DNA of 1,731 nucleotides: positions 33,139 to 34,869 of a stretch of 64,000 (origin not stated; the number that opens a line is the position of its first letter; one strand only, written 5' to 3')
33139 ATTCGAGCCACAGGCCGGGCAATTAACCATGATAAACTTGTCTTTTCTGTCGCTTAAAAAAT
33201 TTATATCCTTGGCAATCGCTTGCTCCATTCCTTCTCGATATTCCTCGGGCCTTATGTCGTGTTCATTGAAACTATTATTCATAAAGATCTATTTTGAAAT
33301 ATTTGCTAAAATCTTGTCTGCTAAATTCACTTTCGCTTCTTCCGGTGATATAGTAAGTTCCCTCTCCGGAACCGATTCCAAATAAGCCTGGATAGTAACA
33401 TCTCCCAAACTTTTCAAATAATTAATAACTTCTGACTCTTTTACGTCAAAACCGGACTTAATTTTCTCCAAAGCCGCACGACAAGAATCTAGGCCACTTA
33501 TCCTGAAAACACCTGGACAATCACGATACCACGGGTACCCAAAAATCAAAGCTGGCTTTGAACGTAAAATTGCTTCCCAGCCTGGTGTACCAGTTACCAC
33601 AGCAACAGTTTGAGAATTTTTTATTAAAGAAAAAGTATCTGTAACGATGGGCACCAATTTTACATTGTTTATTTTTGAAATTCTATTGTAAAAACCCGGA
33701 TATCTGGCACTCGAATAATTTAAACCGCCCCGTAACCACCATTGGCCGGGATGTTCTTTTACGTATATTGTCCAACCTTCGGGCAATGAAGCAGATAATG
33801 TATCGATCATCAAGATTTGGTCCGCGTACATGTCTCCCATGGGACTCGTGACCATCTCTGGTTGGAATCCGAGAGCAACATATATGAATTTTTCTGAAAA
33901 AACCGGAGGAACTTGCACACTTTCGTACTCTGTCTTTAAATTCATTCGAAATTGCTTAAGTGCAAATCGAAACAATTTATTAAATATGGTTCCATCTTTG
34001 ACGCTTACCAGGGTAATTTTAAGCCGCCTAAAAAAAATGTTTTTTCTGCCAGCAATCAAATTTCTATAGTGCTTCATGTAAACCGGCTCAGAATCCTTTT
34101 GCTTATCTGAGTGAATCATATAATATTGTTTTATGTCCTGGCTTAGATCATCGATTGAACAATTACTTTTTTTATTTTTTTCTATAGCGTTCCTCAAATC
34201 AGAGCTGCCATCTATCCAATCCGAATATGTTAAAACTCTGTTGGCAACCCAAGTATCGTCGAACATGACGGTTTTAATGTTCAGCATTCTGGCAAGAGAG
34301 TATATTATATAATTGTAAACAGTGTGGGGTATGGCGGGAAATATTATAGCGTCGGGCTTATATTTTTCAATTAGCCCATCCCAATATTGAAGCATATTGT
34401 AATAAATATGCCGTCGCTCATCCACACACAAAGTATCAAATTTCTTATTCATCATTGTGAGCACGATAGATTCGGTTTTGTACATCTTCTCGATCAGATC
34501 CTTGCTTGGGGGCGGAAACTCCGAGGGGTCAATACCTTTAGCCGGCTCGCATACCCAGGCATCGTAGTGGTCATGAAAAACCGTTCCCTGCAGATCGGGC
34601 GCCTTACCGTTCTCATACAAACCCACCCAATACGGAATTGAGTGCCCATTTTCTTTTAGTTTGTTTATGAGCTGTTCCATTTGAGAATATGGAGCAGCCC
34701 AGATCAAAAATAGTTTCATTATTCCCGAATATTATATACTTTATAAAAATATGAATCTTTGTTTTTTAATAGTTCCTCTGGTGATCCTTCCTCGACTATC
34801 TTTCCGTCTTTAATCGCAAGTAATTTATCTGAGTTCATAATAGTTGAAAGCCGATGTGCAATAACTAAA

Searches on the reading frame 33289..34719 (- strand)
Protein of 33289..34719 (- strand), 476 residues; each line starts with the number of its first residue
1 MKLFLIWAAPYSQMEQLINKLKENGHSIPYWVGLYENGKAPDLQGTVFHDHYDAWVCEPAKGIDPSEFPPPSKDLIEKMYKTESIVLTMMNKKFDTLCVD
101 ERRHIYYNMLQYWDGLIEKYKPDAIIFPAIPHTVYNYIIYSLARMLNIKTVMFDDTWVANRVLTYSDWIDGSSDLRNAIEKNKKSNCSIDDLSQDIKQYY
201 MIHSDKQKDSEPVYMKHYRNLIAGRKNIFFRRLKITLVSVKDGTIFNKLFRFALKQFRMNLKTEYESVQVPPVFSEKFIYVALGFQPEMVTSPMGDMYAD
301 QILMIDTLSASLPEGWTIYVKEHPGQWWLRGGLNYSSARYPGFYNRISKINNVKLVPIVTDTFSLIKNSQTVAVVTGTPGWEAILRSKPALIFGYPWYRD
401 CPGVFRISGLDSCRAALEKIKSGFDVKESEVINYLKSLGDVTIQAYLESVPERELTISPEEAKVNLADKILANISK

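Call 4: search_protein_families(library=pfam, proteins=[window:33289-34719:-], max_evalue=1)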
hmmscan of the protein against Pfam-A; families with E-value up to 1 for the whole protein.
window:33289-34719:- (476 aa): 2 families
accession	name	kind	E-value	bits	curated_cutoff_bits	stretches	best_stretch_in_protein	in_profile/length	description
PF05159.20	Capsule_synth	-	6.8e-07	29.5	20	1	304-414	176-281/310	Capsule polysaccharide biosynthesis protein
PF01706.21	FliG_C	-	0.032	14.9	23.3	1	431-476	20-65/108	FliG C-terminal domain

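Call 5: find_encoding_contigs(protein=window:33289-34719:-, flank=10000, max_places=4)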
Protein window:33289-34719:- (476 aa): 3 contigs read that carry it; 3 places shown.
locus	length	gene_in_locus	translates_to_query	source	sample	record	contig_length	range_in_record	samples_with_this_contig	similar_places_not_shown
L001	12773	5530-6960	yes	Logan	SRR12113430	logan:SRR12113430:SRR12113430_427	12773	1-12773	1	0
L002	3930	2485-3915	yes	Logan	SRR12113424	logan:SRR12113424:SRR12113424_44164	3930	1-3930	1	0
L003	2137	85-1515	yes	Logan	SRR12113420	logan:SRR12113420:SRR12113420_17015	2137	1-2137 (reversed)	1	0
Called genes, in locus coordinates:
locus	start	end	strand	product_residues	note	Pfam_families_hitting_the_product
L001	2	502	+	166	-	?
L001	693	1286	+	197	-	PF13489:Methyltransf_23 (faint), PF08241:Methyltransf_11 (weak)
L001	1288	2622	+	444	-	PF00534:Glycos_transf_1, PF13692:Glyco_trans_1_4, PF13524:Glyco_trans_1_2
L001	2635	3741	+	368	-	PF13439:Glyco_transf_4 (weak), PF00534:Glycos_transf_1, PF13692:Glyco_trans_1_4, PF13524:Glyco_trans_1_2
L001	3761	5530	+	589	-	PF00664:ABC_membrane, PF00005:ABC_tran, PF02463:SMC_N (weak)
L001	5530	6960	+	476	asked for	PF05159:Capsule_synth (weak)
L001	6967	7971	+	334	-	PF13489:Methyltransf_23, PF08241:Methyltransf_11, PF08242:Methyltransf_12 (weak), PF13649:Methyltransf_25 (weak)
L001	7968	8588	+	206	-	PF00117:GATase, PF01174:SNO (weak), PF07722:Peptidase_C26 (faint)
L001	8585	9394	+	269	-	PF00977:His_biosynth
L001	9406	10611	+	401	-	-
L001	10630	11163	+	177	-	PF13302:Acetyltransf_3, PF13420:Acetyltransf_4, PF00583:Acetyltransf_1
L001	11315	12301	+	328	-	PF00106:adh_short, PF04321:RmlD_sub_bind, PF01073:3Beta_HSD, PF01370:Epimerase, PF02719:Polysacc_synt_2, PF07993:NAD_binding_4, PF13460:NAD_binding_10, PF16363:GDP_Man_Dehyd, +2 more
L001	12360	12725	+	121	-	PF05635:23S_rRNA_IVP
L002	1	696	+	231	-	?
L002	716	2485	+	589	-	PF00664:ABC_membrane, PF00005:ABC_tran, PF02463:SMC_N (weak)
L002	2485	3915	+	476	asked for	PF05159:Capsule_synth (weak)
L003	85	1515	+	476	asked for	PF05159:Capsule_synth (weak)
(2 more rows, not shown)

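Call 10: search_solved_structures(query=window:33289-34719:-, max_evalue=10, show_alignments=2)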
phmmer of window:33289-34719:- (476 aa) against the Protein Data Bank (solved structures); distinct sequences matched with E-value up to 10: 5.
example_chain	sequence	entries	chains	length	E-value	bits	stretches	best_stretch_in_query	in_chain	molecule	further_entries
8fuw_A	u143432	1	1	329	0.00011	24.3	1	326-400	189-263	Capsule polysaccharide export protein KpsC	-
8fux_A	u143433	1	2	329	0.00011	24.3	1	326-400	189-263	Capsule polysaccharide export protein KpsC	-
6mgc_A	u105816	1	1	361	0.00012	24.1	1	326-400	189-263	Capsule polysaccharide export protein KpsC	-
6mgd_A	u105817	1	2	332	0.24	13.2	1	289-399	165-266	Capsular polysaccharide export system protein KpsC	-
3doa_A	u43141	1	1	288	0.48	12.2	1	13-107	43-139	Fibrinogen binding protein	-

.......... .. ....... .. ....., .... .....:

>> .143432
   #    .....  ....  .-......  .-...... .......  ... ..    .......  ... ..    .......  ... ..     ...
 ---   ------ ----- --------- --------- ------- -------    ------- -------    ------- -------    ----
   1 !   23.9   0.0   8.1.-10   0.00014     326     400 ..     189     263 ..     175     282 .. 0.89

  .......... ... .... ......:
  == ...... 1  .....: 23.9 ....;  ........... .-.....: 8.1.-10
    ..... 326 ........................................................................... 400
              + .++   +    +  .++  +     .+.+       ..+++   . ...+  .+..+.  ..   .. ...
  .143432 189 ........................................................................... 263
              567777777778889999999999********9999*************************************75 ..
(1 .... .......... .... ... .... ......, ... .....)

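Call 12: search_protein_families(library=ncbifam, proteins=[window:33289-34719:-], max_evalue=0.01)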
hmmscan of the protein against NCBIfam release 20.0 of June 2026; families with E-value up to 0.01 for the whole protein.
window:33289-34719:- (476 aa): 1 family
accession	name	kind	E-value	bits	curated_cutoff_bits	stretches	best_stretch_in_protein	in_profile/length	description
NF046086.1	BFO_1060_trans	domain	0.0082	15.3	200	0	114-153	40-79/365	BFO_1060 family glycosyltransferase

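Call 24: find_homologous_proteins(query=window:33289-34719:-)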
Query window:33289-34719:- (476 aa): 388 proteins with E <= 0.001 among 6063 candidates; the best 120 are listed.
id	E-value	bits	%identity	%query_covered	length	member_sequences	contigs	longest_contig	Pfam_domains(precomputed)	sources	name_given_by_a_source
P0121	6.6e-249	845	73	100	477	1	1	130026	PF05159.21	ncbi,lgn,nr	ncbi:MAG: hypothetical protein Q8P07_06225 [bacterium]|nr:hypothetical protein [bacterium]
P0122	4.7e-196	670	58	100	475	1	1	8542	PF05159.21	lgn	-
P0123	1.6e-185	636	56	100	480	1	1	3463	PF05159.21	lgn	-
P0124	5.9e-182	624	58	99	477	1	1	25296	PF05159.21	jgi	-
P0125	4.7e-180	617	56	99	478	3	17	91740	PF05159.21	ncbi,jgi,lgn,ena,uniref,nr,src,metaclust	ncbi:hypothetical protein A2662_02645 [Candidatus Giovannonibacteria bacterium RIFCSPHIGHO2_01_FULL_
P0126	5.0e-178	611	54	100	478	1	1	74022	PF05159.21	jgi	jgi:hypothetical protein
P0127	2.8e-174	598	54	100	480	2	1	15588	PF05159.21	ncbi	-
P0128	1.1e-171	590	54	99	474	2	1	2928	PF05159.21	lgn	-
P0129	1.5e-171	589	54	100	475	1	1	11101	-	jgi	jgi:hypothetical protein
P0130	1.5e-170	586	53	100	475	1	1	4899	-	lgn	-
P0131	1.8e-170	586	53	100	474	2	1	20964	PF05159.21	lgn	-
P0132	6.9e-170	584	51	100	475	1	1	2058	PF05159.21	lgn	-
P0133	7.1e-169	581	52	100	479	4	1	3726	PF05159.21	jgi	-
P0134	9.8e-168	577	53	99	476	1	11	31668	PF05159.21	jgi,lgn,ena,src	-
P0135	3.5e-167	575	54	99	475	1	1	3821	PF05159.21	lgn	-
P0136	2.1e-165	569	53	99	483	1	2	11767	PF05159.21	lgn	-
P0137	2.4e-165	569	50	100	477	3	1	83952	PF05159.21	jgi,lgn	jgi:hypothetical protein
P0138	3.2e-165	569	51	100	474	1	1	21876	PF05159.21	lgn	-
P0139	5.8e-165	568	51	100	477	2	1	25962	PF05159.21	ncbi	-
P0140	9.4e-165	567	51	100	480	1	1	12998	PF05159.21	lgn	-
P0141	3.2e-164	565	51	100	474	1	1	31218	PF05159.21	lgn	-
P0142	3.5e-164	565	52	99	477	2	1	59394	PF05159.21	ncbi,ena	-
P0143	7.0e-164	564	51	100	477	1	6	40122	PF05159.21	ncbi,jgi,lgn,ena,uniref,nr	ncbi:hypothetical protein COV49_01380 [Candidatus Falkowbacteria bacterium CG11_big_fil_rev_8_21_14_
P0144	1.4e-163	563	51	100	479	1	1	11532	PF05159.21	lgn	-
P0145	3.5e-163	562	53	93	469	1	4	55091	PF05159.21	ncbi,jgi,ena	ncbi:MAG TPA: hypothetical protein VJH05_01065 [Candidatus Paceibacterota bacterium]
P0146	9.9e-163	560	52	100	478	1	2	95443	PF05159.21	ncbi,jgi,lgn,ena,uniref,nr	ncbi:MAG: hypothetical protein COU35_03950 [Candidatus Magasanikbacteria bacterium CG10_big_fil_rev_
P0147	2.9e-162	559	57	89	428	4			PF05159.21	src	-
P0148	4.7e-162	558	50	100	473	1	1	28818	PF05159.21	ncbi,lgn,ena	-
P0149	5.0e-162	558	54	93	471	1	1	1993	PF05159.21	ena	-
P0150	6.6e-162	558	51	99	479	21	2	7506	PF05159.21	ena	-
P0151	7.2e-162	558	53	100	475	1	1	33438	PF05159.21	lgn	-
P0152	2.0e-161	556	51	100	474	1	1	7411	PF05159.21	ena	-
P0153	4.4e-161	555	50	100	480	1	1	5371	PF05159.21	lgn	-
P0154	7.3e-160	551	49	100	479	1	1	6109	PF05159.21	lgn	-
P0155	1.3e-159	550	51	100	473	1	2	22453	PF05159.21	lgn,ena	-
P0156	3.4e-159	549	49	100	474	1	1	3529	PF05159.21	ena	-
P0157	1.2e-158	547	49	100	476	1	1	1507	PF05159.21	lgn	-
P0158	9.8e-158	544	50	100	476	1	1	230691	PF05159.21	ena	-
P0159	3.5e-157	542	50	100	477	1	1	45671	PF05159.21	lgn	-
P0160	1.5e-156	540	51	100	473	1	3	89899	PF05159.21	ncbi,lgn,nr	ncbi:MAG: hypothetical protein PHZ04_02525 [Patescibacteria group bacterium]|nr:hypothetical protein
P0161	1.8e-156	540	49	100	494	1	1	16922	PF05159.21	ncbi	-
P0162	1.3e-155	537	54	94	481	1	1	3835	PF05159.21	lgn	-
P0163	1.8e-155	536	50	100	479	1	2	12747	PF05159.21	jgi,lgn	-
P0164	2.1e-155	536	52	100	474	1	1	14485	PF05159.21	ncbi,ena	-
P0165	3.4e-155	535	49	100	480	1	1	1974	PF05159.21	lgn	-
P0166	1.3e-154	534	51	97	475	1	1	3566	PF05159.21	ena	-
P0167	1.7e-154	533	50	100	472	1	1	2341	PF05159.21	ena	-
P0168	4.9e-154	532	50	95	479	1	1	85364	PF05159.21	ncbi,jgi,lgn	ncbi:MAG: hypothetical protein WC323_00075 [Patescibacteria group bacterium]|jgi:hypothetical protei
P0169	6.1e-154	531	49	100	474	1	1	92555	PF05159.21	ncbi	-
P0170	1.5e-153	530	50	100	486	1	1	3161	PF05159.21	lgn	-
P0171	1.6e-153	530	49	100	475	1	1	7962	PF05159.21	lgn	-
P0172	2.4e-153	529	50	100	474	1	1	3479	PF05159.21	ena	-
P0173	4.2e-153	529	49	100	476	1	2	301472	PF05159.21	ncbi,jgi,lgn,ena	ncbi:MAG: hypothetical protein WC619_00460 [Patescibacteria group bacterium]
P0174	8.4e-153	528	50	100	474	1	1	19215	PF05159.21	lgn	-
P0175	1.1e-152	527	50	100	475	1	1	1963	PF05159.21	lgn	-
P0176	1.3e-152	527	49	99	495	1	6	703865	PF05159.21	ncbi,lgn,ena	ncbi:MAG: hypothetical protein AAB534_00145 [Patescibacteria group bacterium]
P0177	6.8e-152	525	49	100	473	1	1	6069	PF05159.21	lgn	-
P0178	1.9e-150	520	47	100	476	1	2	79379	PF05159.21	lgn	-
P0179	2.7e-150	519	49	99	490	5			PF05159.21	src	-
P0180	4.3e-150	519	47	100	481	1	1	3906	PF05159.21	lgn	-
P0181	5.2e-150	518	50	100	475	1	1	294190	PF05159.21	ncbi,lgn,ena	-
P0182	7.9e-150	518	50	98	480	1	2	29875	PF05159.21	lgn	-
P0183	9.2e-150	518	52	92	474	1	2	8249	PF05159.21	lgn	-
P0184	2.0e-149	516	49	100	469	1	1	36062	PF05159.21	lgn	-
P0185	7.5e-149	515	46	99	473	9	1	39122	PF05159.21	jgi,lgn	-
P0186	1.3e-148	514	48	100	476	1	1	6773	PF05159.21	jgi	-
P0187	4.3e-148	512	47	100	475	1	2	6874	PF05159.21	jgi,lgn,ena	-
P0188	1.7e-147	510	49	100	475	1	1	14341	PF05159.21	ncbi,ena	-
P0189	8.2e-147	508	48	98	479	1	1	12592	PF05159.21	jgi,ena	-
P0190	1.1e-146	507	47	100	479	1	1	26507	PF05159.21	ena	-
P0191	3.6e-146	506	49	100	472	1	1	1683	PF05159.21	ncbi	-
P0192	3.9e-146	506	50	94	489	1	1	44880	PF05159.21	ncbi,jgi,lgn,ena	ncbi:MAG: hypothetical protein WCT19_03220 [Candidatus Paceibacterota bacterium]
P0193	3.9e-146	506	49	100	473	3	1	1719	PF05159.21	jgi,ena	-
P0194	5.3e-146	505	47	100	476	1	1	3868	PF05159.21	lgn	-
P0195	4.9e-145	502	48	100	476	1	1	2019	PF05159.21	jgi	-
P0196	2.5e-144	500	48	93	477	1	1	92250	PF05159.21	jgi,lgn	-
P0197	3.1e-144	499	48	100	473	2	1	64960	PF05159.21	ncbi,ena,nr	ncbi:MAG TPA: hypothetical protein VMW82_02805 [Candidatus Paceibacterota bacterium]|nr:hypothetical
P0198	3.4e-144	499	46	100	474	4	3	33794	PF05159.21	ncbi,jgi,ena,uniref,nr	ncbi:MAG: hypothetical protein A2931_02975 [Candidatus Niyogibacteria bacterium RIFCSPLOWO2_01_FULL_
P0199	3.6e-144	499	46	99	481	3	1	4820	PF05159.21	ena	-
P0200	4.5e-143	496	47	100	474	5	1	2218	PF05159.21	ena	-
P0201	1.0e-142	494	48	98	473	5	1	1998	PF05159.21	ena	-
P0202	1.3e-142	494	45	100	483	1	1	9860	PF05159.21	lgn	-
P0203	2.0e-142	493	47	96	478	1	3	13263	PF05159.21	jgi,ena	-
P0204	2.7e-142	493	45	100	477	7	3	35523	PF05159.21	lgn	-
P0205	2.8e-142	493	46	100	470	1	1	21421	PF05159.21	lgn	-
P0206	3.6e-142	493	47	100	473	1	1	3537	PF05159.21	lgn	-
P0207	4.9e-142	492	45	100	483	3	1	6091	PF05159.21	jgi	jgi:hypothetical protein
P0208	1.7e-141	490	47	100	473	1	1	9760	PF05159.21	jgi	jgi:hypothetical protein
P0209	2.1e-141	490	48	100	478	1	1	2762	PF05159.21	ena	-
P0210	3.1e-141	489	47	91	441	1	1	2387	PF05159.21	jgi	jgi:hypothetical protein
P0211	3.2e-141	489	46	99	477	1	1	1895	PF05159.21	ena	-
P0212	4.2e-141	489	45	100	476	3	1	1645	PF05159.21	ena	-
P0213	6.2e-141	488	45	100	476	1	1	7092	PF05159.21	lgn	-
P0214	9.7e-141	488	49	100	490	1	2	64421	PF05159.21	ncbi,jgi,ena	-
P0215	1.9e-140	487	45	100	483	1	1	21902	PF05159.21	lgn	-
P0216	1.2e-139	484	48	100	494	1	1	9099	PF05159.21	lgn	-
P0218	5.1e-139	482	46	100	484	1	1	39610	PF05159.21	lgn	-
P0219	1.8e-138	480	45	99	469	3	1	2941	PF05159.21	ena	-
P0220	4.7e-138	479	47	99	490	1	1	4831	PF05159.21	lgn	-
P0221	5.4e-138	479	45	100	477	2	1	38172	PF05159.21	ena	-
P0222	8.0e-138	478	44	100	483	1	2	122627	PF05159.21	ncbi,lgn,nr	ncbi:MAG: hypothetical protein HYT28_00130 [Parcubacteria group bacterium]|nr:hypothetical protein [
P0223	1.3e-137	478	46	100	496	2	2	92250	PF05159.21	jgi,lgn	-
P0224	4.7e-137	476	47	96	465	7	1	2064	PF05159.21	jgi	-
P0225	5.2e-137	476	45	100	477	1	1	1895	PF05159.21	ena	-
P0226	1.4e-136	474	45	100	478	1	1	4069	PF05159.21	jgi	jgi:hypothetical protein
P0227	1.5e-136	474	45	100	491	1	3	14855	PF05159.21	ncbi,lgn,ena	ncbi:MAG: hypothetical protein AAB890_02605 [Patescibacteria group bacterium]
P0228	1.6e-136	474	45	99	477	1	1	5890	PF05159.21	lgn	-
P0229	1.8e-136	474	46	94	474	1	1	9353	PF05159.21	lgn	-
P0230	2.0e-136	474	44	99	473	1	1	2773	PF05159.21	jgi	-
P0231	2.8e-136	473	44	100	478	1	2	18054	PF05159.21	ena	-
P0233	4.8e-136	472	45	100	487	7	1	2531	PF05159.21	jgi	-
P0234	4.8e-136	472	47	100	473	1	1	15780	PF05159.21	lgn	-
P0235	1.2e-135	471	45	100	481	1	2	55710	PF05159.21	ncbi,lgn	-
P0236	1.2e-135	471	48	98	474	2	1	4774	PF05159.21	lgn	-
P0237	1.5e-135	471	44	96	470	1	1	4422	PF05159.21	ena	-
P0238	1.6e-135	471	47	96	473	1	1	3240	PF05159.21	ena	-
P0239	2.0e-135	470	45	100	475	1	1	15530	PF05159.21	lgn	-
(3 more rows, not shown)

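Call 31: search_solved_structures(query=A2, max_evalue=1, show_alignments=3)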
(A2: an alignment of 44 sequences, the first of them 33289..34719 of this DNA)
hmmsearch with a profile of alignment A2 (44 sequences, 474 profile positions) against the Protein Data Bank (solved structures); distinct sequences matched with E-value up to 1: 8.
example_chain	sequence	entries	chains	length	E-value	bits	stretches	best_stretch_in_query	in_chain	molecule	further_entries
8fuw_A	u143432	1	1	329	2.9e-07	32.8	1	336-396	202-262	Capsule polysaccharide export protein KpsC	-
8fux_A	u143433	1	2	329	2.9e-07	32.8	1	336-396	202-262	Capsule polysaccharide export protein KpsC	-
6mgc_A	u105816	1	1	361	3.4e-07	32.5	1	336-396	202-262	Capsule polysaccharide export protein KpsC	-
6mgd_A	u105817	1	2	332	0.00015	23.8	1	340-396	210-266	Capsular polysaccharide export system protein KpsC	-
6mgb_A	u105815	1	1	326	0.00034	22.7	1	316-396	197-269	Capsular polysaccharide export system protein KpsC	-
5wwl_N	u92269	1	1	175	0.12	14.2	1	224-275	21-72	Kinetochore protein nnf1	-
9ftd_A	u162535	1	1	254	0.21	13.4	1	187-268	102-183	BmGPI12, BMN1 family, BMN1-9, BmSA1 orthologue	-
8ga8_J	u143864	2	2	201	0.29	13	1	175-226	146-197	Transcriptional regulatory protein SAP30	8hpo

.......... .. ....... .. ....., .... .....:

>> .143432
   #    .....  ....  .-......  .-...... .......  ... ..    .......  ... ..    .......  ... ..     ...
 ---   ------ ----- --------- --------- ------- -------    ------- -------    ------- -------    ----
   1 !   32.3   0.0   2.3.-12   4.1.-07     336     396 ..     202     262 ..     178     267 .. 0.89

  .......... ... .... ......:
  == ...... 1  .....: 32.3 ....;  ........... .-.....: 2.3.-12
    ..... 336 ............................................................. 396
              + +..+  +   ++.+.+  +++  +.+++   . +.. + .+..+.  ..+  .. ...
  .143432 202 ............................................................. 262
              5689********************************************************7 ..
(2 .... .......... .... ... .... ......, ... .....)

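Call 35: find_encoding_contigs(protein=P0173, flank=10000, max_places=1)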
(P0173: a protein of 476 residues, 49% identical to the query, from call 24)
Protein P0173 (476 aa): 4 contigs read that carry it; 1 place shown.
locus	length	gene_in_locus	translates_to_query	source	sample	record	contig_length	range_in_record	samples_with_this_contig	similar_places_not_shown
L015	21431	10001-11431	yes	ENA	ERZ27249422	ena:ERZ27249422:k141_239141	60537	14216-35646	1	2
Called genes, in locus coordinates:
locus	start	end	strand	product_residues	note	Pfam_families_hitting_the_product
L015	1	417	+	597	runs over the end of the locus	PF13231:PMT_2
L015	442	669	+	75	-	-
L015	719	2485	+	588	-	-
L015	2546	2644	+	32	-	-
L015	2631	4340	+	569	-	PF05048:NosD, PF13229:Beta_helix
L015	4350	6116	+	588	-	PF08757:CotH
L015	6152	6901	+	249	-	PF09359:VTC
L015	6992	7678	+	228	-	PF16316:DUF4956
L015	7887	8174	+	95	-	PF12728:HTH_17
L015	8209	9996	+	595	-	PF00664:ABC_membrane, PF02463:SMC_N, PF00005:ABC_tran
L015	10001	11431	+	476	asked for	PF05159:Capsule_synth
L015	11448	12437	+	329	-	PF00106:adh_short (weak), PF01370:Epimerase, PF02719:Polysacc_synt_2, PF04321:RmlD_sub_bind, PF05368:NmrA, PF01073:3Beta_HSD, PF13460:NAD_binding_10, PF16363:GDP_Man_Dehyd, +2 more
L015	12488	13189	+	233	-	PF13489:Methyltransf_23 (weak), PF13847:Methyltransf_31, PF08241:Methyltransf_11, PF08242:Methyltransf_12 (weak), PF13649:Methyltransf_25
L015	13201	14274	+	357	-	PF03102:NeuB, PF08666:SAF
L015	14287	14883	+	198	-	PF02698:DUF218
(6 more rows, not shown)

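Call 36: find_encoding_contigs(protein=P0146, flank=10000, max_places=1)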
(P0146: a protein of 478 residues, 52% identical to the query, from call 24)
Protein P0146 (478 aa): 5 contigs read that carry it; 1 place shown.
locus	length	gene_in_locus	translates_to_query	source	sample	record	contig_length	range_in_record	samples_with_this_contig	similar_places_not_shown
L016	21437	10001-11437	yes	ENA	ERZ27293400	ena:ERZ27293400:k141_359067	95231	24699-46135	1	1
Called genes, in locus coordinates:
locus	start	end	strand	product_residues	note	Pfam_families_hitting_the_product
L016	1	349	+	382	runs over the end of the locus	PF13439:Glyco_transf_4 (weak), PF00534:Glycos_transf_1, PF13692:Glyco_trans_1_4, PF20706:GT4-conflict (weak)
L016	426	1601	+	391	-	PF07690:MFS_1 (faint)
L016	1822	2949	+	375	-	PF13439:Glyco_transf_4, PF13579:Glyco_trans_4_4, PF20706:GT4-conflict (weak), PF00534:Glycos_transf_1, PF13692:Glyco_trans_1_4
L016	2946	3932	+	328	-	PF20706:GT4-conflict, PF00534:Glycos_transf_1, PF13692:Glyco_trans_1_4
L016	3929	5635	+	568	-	PF13477:Glyco_trans_4_2 (faint), PF20706:GT4-conflict (weak), PF00534:Glycos_transf_1, PF13692:Glyco_trans_1_4, PF13524:Glyco_trans_1_2 (weak), PF13489:Methyltransf_23 (weak), PF08241:Methyltransf_11, PF13847:Methyltransf_31 (weak), +1 more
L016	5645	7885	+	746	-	PF13579:Glyco_trans_4_4 (faint), PF00534:Glycos_transf_1, PF13692:Glyco_trans_1_4, PF13439:Glyco_transf_4 (weak), PF00534:Glycos_transf_1, PF13692:Glyco_trans_1_4, PF13524:Glyco_trans_1_2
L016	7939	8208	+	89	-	PF12728:HTH_17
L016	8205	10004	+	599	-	PF00664:ABC_membrane, PF00005:ABC_tran, PF02463:SMC_N (weak)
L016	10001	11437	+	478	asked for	PF05159:Capsule_synth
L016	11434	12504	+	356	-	-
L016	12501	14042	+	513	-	-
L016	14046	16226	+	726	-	PF13489:Methyltransf_23, PF13847:Methyltransf_31, PF08241:Methyltransf_11, PF13649:Methyltransf_25, PF25840:Ulvan_lyase_N (weak)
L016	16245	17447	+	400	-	PF04464:Glyphos_transf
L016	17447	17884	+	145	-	PF01467:CTP_transf_like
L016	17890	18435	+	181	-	-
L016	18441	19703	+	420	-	PF00999:Na_H_Exchanger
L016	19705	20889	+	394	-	-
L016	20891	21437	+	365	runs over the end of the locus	PF02350:Epimerase_2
